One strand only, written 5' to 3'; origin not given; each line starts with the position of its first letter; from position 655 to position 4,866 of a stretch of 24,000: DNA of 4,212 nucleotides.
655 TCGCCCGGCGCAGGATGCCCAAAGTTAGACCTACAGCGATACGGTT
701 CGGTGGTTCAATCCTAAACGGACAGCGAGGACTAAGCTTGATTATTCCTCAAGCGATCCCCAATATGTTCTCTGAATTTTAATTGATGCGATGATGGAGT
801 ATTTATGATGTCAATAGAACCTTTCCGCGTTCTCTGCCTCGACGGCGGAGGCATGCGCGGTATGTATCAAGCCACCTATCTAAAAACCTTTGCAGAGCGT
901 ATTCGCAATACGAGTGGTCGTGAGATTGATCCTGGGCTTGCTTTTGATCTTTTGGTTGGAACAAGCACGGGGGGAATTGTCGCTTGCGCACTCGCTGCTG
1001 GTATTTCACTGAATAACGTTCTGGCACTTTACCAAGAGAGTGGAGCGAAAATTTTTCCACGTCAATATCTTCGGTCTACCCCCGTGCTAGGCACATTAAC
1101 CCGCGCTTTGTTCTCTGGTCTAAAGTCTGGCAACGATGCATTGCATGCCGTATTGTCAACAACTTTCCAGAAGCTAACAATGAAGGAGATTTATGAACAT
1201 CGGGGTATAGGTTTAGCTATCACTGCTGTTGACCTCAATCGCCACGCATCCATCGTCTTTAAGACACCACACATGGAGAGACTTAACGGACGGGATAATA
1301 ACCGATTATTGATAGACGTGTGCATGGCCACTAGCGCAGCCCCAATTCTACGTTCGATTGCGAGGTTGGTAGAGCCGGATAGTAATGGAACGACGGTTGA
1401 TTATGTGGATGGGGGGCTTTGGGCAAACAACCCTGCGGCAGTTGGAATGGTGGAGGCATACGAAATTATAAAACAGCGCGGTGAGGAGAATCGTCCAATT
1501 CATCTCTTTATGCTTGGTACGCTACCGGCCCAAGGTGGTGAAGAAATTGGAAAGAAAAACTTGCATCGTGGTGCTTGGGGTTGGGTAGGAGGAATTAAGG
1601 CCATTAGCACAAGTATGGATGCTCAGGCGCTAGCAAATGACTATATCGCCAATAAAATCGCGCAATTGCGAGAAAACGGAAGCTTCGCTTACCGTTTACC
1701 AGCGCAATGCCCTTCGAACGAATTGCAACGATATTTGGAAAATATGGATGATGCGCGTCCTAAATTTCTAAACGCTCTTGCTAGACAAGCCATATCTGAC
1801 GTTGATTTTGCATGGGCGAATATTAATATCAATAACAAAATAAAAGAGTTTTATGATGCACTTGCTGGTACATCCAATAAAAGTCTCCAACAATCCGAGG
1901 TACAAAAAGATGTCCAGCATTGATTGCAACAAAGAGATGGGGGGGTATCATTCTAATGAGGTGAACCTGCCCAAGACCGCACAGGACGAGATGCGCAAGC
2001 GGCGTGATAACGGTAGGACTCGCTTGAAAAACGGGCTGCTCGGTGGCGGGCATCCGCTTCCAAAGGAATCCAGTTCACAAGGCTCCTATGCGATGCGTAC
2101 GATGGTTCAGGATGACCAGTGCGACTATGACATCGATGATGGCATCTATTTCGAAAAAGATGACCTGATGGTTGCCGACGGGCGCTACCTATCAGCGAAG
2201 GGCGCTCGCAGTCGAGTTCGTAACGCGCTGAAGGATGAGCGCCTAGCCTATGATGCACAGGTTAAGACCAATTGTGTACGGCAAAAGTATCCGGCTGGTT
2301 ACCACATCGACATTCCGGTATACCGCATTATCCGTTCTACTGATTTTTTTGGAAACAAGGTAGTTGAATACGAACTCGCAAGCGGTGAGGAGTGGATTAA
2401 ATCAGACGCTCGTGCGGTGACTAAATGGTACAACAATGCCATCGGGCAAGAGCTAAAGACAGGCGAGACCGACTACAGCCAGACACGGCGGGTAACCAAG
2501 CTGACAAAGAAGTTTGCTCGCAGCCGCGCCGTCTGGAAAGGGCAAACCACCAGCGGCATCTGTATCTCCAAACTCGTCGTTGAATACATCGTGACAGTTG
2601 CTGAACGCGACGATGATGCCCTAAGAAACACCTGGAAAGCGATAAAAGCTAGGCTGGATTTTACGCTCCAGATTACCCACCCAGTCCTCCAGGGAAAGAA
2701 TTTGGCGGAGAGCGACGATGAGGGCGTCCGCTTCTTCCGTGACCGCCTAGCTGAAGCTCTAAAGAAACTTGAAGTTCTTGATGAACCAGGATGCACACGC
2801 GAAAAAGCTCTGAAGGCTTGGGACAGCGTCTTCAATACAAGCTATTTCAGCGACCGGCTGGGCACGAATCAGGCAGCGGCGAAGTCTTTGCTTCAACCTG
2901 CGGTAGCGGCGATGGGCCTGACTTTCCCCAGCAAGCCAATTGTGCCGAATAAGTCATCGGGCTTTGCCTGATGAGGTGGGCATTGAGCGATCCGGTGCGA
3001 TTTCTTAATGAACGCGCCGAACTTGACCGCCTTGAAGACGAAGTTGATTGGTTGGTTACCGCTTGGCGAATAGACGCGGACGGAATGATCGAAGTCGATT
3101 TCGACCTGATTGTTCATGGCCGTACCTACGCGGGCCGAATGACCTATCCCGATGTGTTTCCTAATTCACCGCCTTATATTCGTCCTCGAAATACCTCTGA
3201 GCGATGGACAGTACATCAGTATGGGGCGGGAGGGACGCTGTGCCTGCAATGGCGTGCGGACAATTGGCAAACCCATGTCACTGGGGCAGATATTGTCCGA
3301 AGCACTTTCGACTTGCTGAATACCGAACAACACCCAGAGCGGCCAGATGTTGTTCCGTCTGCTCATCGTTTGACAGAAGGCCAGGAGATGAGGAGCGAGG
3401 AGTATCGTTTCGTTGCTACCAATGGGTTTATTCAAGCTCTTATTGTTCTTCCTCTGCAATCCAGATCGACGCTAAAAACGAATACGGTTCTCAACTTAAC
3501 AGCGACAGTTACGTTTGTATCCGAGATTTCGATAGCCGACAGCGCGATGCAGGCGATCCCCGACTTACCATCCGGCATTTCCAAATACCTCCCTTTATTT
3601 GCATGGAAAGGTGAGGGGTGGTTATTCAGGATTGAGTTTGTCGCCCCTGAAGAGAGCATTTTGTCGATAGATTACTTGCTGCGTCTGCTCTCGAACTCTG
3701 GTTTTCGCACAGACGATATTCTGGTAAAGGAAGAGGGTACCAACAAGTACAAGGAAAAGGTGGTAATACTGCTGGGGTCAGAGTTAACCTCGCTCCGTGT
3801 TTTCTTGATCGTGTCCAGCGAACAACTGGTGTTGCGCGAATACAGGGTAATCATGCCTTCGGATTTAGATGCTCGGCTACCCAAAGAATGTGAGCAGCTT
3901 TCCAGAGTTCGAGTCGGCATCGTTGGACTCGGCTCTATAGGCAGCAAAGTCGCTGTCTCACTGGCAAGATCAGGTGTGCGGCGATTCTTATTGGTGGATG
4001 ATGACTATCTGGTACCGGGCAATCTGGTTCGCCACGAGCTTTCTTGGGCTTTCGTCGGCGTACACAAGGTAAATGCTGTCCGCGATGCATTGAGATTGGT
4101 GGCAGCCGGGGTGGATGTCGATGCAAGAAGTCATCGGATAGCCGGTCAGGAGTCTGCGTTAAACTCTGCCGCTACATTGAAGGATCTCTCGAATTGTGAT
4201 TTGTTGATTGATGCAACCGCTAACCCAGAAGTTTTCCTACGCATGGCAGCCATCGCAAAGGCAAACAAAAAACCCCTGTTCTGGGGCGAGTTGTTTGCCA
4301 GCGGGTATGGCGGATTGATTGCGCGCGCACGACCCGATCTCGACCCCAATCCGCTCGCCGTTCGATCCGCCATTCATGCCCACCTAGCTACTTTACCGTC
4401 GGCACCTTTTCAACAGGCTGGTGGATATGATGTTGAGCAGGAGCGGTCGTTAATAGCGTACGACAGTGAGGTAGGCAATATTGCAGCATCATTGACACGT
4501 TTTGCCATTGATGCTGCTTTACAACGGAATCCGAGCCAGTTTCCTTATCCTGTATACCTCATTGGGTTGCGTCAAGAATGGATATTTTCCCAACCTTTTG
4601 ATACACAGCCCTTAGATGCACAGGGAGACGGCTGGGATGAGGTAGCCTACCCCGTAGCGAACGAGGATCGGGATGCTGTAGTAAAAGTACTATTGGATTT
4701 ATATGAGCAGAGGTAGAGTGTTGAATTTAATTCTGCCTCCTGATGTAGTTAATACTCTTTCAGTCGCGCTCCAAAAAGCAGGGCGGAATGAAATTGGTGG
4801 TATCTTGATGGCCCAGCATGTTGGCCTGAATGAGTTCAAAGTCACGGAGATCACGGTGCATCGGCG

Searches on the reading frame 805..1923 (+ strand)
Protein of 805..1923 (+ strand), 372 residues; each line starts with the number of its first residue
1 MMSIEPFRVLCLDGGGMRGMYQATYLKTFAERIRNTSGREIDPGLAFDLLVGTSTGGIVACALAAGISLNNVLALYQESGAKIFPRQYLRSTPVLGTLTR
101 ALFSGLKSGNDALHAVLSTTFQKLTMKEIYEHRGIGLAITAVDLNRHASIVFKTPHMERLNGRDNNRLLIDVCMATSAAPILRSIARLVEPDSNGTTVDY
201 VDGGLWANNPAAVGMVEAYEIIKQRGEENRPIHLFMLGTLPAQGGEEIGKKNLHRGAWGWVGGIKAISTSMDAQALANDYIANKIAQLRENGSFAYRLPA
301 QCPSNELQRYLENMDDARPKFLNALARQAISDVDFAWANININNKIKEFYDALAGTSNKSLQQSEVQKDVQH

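Call 9: search_protein_families(library=pfam, proteins=[window:805-1923:+], max_evalue=0.01)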
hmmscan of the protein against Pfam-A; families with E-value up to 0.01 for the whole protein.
window:805-1923:+ (372 aa): 1 family
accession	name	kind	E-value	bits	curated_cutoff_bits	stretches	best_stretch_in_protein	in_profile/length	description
PF01734.28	Patatin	-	2.5e-24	87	27.7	1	10-212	1-188/191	Patatin-like phospholipase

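Call 22: find_encoding_contigs(protein=window:805-1923:+, flank=10000, max_places=4)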
Protein window:805-1923:+ (372 aa): 6 contigs read that carry it; 3 places shown.
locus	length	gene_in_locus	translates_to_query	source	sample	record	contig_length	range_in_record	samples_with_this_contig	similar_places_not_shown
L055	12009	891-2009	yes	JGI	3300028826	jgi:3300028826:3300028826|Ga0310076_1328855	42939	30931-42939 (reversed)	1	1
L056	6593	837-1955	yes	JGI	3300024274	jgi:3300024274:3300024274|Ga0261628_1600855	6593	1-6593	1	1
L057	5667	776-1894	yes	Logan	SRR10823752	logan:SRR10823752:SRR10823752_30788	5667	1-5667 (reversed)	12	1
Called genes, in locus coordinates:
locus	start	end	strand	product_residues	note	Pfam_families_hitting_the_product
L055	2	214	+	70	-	?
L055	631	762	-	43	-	PF11848:DUF3368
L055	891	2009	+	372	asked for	PF01734:Patatin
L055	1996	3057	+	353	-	PF21654:DncV-like_NTFase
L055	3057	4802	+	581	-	PF00899:ThiF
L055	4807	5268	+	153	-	PF14464:Prok-JAB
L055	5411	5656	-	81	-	-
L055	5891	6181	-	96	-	-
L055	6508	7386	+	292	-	PF12834:Phage_int_SAM_2, PF12835:Integrase_1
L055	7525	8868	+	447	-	PF01580:FtsK_SpoIIIE (weak), PF01935:DUF87, PF05872:HerA_C (faint), PF13401:AAA_22 (faint)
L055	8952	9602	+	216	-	-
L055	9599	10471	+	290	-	PF11660:DUF3262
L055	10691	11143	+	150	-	PF12101:DUF3577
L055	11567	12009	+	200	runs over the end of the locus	PF11679:DUF3275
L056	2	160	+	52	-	?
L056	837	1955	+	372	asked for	PF01734:Patatin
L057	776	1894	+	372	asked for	PF01734:Patatin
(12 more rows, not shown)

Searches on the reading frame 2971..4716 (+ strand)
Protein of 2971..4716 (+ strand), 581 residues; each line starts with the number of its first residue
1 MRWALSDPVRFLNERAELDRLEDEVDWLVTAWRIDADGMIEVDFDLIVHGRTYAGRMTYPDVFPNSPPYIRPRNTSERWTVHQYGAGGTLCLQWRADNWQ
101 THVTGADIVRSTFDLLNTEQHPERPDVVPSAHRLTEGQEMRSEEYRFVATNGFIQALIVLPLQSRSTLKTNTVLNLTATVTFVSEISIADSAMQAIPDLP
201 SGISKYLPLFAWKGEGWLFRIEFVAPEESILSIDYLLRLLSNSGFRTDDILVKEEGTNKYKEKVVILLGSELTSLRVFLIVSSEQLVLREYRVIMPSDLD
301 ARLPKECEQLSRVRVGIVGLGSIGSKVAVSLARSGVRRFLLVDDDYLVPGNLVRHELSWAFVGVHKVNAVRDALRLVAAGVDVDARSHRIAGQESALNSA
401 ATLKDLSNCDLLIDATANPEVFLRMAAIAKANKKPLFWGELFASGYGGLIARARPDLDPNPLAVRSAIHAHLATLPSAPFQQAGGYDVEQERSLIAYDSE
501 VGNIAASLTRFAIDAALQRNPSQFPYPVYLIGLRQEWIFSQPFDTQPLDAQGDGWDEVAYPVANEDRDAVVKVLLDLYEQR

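Call 9: search_protein_families(library=pfam, proteins=[window:2971-4716:+], max_evalue=0.01)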
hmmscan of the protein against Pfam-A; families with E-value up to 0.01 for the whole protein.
window:2971-4716:+ (581 aa): 4 families
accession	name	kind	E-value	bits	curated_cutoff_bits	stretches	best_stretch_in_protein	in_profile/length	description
PF00899.27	ThiF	-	6.5e-22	78.3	28.1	1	305-442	13-144/238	ThiF family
PF00179.31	UQ_con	-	0.00052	20.1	27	1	49-138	43-129/140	Ubiquitin-conjugating enzyme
PF02826.25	2-Hacid_dh_C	-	0.0017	18.2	25.1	1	306-337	30-61/178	D-isomer specific 2-hydroxyacid dehydrogenase, NAD binding domain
PF01488.26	Shikimate_DH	-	0.0049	17.4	24.3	0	306-342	6-42/138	Shikimate / quinate 5-dehydrogenase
